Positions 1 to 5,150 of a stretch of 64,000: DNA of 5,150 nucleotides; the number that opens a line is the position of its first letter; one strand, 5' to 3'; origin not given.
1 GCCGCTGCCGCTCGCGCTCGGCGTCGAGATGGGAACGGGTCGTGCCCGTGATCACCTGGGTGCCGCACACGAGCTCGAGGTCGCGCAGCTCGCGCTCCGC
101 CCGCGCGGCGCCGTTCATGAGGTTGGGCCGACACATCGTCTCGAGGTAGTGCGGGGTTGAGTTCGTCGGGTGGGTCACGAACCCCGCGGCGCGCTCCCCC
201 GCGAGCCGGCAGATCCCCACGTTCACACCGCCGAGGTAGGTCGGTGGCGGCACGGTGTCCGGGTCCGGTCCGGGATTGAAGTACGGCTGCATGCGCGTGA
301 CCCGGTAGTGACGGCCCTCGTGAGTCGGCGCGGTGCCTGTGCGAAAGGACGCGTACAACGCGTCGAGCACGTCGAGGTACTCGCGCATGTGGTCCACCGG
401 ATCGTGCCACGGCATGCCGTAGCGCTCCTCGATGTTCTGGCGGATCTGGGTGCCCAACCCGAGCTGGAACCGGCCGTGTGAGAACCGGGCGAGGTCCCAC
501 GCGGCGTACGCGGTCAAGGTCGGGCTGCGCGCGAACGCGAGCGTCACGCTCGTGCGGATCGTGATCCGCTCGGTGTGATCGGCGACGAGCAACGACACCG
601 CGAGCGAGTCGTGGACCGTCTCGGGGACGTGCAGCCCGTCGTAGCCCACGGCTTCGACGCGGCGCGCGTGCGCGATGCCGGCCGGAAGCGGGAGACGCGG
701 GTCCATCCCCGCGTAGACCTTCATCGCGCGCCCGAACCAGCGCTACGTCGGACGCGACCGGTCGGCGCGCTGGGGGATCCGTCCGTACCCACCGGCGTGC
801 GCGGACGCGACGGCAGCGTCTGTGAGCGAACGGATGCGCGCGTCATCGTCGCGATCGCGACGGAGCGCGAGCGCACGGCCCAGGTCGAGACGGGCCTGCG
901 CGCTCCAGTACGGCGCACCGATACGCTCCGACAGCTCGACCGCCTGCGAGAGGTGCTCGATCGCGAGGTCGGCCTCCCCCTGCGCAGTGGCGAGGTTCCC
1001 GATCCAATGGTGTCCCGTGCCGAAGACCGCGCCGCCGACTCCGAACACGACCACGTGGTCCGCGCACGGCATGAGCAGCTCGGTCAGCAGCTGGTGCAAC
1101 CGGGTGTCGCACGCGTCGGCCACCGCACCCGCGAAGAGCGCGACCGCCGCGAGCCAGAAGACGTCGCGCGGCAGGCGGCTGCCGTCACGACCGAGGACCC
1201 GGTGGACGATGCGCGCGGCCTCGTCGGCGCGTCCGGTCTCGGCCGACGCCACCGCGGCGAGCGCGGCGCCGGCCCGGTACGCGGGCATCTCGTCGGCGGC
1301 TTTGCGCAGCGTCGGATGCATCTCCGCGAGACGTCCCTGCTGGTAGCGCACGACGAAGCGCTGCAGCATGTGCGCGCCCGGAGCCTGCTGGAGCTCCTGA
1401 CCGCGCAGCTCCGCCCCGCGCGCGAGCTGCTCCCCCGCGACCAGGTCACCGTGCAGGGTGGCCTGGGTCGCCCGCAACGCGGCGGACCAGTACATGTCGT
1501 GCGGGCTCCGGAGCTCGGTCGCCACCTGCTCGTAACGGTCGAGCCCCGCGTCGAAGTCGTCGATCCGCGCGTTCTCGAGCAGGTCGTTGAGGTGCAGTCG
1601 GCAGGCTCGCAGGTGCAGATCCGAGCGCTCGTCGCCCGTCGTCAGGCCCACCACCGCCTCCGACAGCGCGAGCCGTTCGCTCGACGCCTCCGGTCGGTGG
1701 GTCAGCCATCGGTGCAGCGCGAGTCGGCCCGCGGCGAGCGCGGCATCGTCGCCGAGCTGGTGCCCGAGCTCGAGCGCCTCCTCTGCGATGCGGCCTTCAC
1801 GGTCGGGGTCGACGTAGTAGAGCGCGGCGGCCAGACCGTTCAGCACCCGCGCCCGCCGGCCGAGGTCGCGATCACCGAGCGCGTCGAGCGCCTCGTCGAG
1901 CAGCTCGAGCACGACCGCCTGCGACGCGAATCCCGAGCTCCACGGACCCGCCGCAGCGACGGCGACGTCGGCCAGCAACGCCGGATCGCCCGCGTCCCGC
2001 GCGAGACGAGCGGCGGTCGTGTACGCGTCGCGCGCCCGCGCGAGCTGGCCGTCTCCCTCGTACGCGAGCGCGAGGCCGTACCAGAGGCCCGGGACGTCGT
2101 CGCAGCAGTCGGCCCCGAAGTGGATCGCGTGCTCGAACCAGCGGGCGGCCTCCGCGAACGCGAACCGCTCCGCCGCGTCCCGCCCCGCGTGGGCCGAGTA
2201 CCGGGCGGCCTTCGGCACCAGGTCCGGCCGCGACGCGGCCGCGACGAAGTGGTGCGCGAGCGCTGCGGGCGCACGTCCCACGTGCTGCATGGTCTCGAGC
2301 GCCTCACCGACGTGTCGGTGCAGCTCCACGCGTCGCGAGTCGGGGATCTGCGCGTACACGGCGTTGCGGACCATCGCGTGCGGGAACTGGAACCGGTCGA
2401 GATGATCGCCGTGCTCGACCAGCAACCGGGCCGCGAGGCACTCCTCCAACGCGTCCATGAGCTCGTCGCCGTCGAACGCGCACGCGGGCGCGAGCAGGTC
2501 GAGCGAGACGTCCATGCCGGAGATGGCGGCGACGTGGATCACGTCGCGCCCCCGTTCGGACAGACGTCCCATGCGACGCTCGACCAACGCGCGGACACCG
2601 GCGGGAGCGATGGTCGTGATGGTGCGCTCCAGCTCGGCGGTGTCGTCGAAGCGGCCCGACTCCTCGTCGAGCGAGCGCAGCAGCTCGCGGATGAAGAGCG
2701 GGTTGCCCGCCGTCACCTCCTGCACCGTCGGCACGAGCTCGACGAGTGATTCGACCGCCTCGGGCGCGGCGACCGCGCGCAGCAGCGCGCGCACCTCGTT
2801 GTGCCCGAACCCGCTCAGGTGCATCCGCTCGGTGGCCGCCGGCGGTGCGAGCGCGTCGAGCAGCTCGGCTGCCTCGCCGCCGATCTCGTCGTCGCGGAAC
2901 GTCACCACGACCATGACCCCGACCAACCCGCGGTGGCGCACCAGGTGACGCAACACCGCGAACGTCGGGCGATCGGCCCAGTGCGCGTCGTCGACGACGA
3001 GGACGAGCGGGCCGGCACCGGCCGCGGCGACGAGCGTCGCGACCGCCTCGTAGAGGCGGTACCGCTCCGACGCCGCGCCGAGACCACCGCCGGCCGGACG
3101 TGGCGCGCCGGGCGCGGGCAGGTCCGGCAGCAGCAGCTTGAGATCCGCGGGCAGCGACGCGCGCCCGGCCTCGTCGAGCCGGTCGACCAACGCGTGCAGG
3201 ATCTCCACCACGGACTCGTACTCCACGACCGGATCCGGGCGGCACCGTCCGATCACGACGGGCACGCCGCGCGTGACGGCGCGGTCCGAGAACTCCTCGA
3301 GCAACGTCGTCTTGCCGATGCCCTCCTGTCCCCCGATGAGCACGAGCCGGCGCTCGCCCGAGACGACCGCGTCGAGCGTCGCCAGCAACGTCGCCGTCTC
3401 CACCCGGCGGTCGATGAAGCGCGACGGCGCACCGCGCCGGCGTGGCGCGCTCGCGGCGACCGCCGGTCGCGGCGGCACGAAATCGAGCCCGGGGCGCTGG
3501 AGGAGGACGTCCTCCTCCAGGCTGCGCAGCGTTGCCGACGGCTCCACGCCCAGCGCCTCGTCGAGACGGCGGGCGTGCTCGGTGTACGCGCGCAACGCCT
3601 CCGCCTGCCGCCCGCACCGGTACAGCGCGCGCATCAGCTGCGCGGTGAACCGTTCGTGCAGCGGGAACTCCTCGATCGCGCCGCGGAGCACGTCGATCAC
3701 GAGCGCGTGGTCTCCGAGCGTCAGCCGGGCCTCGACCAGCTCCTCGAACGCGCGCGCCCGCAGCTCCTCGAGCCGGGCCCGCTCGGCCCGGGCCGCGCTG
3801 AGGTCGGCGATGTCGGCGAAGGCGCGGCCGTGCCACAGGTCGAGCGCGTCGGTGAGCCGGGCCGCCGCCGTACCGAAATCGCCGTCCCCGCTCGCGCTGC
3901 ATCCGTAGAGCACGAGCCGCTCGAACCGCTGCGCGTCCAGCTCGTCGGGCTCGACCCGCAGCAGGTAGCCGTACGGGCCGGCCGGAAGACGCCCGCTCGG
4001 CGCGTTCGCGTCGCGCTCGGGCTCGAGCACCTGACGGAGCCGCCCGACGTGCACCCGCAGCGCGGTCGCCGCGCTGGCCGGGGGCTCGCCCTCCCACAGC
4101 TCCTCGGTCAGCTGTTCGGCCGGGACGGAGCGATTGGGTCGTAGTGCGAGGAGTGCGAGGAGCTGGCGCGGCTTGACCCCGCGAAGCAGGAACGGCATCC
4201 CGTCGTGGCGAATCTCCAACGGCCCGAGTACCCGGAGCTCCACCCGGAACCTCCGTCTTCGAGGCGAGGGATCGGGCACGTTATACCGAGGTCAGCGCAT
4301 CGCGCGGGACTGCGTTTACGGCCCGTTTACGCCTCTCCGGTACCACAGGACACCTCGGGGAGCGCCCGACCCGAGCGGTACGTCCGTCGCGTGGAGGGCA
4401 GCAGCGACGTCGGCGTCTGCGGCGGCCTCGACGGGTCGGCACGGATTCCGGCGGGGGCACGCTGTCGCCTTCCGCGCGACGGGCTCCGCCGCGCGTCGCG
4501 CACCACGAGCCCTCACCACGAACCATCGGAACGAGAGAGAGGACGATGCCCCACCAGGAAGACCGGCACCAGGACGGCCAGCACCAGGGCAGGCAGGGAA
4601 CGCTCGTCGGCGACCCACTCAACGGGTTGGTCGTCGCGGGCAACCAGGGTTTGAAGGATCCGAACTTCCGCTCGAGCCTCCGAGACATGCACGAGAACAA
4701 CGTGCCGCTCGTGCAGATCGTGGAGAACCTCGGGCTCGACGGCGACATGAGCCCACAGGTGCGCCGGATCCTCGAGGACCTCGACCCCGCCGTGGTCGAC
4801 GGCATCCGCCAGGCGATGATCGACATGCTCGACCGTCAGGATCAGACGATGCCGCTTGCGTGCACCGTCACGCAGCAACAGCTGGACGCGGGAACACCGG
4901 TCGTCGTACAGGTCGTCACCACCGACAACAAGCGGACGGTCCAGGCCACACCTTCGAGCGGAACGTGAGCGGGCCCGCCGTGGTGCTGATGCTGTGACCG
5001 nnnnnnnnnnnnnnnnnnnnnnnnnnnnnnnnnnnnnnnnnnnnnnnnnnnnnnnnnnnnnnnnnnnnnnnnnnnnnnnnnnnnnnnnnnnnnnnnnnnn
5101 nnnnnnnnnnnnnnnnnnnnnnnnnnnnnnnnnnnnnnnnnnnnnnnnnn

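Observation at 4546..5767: Cytoplasmic papain-like peptidase paired with an unknown 140-aa protein under SARP-box control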

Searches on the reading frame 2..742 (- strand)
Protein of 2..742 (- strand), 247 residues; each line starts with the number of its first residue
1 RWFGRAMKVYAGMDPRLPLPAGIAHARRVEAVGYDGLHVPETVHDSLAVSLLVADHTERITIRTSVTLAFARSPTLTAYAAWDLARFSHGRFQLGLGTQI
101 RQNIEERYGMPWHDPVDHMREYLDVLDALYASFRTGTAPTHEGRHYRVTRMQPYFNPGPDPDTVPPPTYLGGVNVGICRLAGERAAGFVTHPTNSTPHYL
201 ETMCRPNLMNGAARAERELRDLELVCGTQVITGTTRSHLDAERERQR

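Call 86: search_protein_families(library=pfam, proteins=[window:2-742:-], max_evalue=0.00001)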
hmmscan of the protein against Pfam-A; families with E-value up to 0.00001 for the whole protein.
window:2-742:- (247 aa): 1 family
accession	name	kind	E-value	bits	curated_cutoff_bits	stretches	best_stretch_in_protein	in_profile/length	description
PF00296.26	Bac_luciferase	-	9.9e-45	153.7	27.9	1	19-243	22-241/314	Luciferase-like monooxygenase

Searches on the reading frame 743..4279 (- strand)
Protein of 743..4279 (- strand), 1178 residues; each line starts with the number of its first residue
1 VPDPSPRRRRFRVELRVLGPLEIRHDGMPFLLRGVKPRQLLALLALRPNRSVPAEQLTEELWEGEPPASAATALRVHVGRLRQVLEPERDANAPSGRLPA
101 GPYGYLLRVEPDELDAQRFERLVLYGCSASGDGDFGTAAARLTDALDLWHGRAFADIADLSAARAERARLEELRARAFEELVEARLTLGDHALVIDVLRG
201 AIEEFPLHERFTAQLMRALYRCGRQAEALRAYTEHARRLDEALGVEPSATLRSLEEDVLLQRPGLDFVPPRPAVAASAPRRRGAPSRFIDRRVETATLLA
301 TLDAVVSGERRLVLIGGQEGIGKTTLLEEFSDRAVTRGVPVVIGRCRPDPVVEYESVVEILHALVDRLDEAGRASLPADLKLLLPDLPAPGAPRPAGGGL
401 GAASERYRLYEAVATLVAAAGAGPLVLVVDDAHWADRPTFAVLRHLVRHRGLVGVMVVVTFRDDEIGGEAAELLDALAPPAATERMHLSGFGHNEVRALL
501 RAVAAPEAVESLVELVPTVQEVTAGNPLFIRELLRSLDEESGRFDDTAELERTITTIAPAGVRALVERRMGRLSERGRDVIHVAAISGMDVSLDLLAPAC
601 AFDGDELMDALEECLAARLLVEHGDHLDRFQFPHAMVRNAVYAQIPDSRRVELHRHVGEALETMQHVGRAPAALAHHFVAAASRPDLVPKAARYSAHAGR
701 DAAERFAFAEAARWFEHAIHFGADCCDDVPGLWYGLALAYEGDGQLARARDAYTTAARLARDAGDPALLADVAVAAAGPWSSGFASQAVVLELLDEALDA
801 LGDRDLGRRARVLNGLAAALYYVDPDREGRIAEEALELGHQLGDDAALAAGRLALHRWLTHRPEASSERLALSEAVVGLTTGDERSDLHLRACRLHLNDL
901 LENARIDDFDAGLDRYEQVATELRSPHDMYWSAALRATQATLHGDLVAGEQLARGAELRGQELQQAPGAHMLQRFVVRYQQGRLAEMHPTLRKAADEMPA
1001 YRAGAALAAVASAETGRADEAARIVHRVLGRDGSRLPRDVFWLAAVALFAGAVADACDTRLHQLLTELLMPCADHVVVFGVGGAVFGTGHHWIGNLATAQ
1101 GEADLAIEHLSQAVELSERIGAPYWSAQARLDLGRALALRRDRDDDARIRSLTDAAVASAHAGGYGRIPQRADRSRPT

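Call 4: search_protein_families(library=pfam, proteins=[window:743-4279:-], max_evalue=1)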
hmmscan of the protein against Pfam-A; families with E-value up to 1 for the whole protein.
window:743-4279:- (1178 aa): 18 families
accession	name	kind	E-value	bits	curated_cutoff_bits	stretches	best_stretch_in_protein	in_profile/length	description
PF03704.23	BTAD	-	5.6e-42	144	22.1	1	114-259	1-146/146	Bacterial transcriptional activator domain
PF13191.12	AAA_16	-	2.3e-24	87.2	32.6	1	288-457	2-166/167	AAA ATPase domain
PF00486.34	Trans_reg_C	-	3.3e-10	40.3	26.2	1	37-89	10-61/77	Transcriptional regulatory protein, C terminal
PF13401.12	AAA_22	-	1.2e-09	39.1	27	1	309-458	4-121/130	AAA domain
PF13424.12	TPR_12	-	8.8e-06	26.3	30.1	1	1090-1148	6-65/77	Tetratricopeptide repeat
PF13181.12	TPR_8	-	2.3e-05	24.6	25.7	1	732-762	3-33/34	Tetratricopeptide repeat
PF07719.23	TPR_2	-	4.1e-05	23.8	27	2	732-762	3-33/34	Tetratricopeptide repeat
PF05729.18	NACHT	-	5.5e-05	23.5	26.7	1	311-334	1-24/167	NACHT domain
PF00515.34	TPR_1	-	0.0005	20.2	27.8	2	1091-1117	5-31/34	Tetratricopeptide repeat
PF25199.1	nSTAND_NTPase5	-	0.00086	19.6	34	1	285-335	15-66/145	Novel STAND NTPase 5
PF14559.12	TPR_19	-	0.0092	16.7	25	2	980-1032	3-55/68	Tetratricopeptide repeat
PF06414.18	Zeta_toxin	-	0.092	12.6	22.3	1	311-343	17-49/199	Zeta toxin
PF20720.3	nSTAND3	-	0.093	12.9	27.2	1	309-339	16-46/155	Novel STAND NTPase 3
PF01637.24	ATPase_2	-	0.11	12.7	33.2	1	288-333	1-43/225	ATPase domain predominantly from Archaea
PF13479.12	AAA_24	-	0.29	11.4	27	1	313-333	5-25/195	AAA domain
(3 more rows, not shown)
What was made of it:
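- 743..4279 (-): AfsR-type large SARP regulator (OmpR-type DNA-binding domain + BTAD + NOD/AAA_16 + TPR). Start codon is uncertain: GTG 4279, or a TTG about 60 nt downstream as called by JGI. Pfam BTAD 5.6e-42, AAA_16 2.3e-24, Trans_reg_C 3.3e-10, TPR (call 4).
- On AfsR-type large SARP: Trans_reg_C 37-89, BTAD 114-259, AAA_16 288-457, and TPRs at 732-762 and 1090-1148 (call 4).
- Checked: Regulator (call 4): the divergent gene 743-4279 (-) is a large AfsR-type SARP with Trans_reg_C, BTAD (E 6e-42), AAA_16 and TPR domains.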

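Call 42: search_protein_families(library=padloc, proteins=[window:743-4279:-], max_evalue=0.1)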
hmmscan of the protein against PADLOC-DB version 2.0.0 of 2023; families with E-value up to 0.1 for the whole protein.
window:743-4279:- (1178 aa): 6 families
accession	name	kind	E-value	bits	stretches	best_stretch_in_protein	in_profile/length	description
PDLC04140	mad8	-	0.007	13.9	1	309-343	26-62/314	mads_8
PDLC01169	TPR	-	0.016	12.6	0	1092-1123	114-145/252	TPR repeats containing protein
PDLC02663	DndD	-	0.022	11.6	1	308-328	31-51/675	DndD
PDLC04985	PDC-S27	-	0.035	11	0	635-667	49-81/484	-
PDLC02668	DndD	-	0.056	10.4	1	309-328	29-48/659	DndD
PDLC02715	PbeC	-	0.069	9.8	1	303-331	21-49/619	PbeC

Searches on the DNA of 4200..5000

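Call 17: search_rna_families(source=window, start=4200, end=5000, threshold=evalue, max_evalue=10)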
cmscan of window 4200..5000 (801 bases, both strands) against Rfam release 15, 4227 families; matches with E-value up to 10: 2.
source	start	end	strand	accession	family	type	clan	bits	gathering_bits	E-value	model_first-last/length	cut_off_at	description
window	4449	4518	-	RF03878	mir-B6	Gene; miRNA;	-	20.2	89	6.3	1-83/83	no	mir-B6 microRNA precursor family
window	4844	4888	-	RF01678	P37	Gene; sRNA;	-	16.6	50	2.2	1-62/62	no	Pseudomonas sRNA P37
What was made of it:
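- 4353..4545 (+): Conserved structured 5' leader of the 140-aa gene: a small hairpin (about 4355-4374) and a long imperfect hairpin (about 4375-4490) with a variable apex, then the RBS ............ No Rfam hit (call 17).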
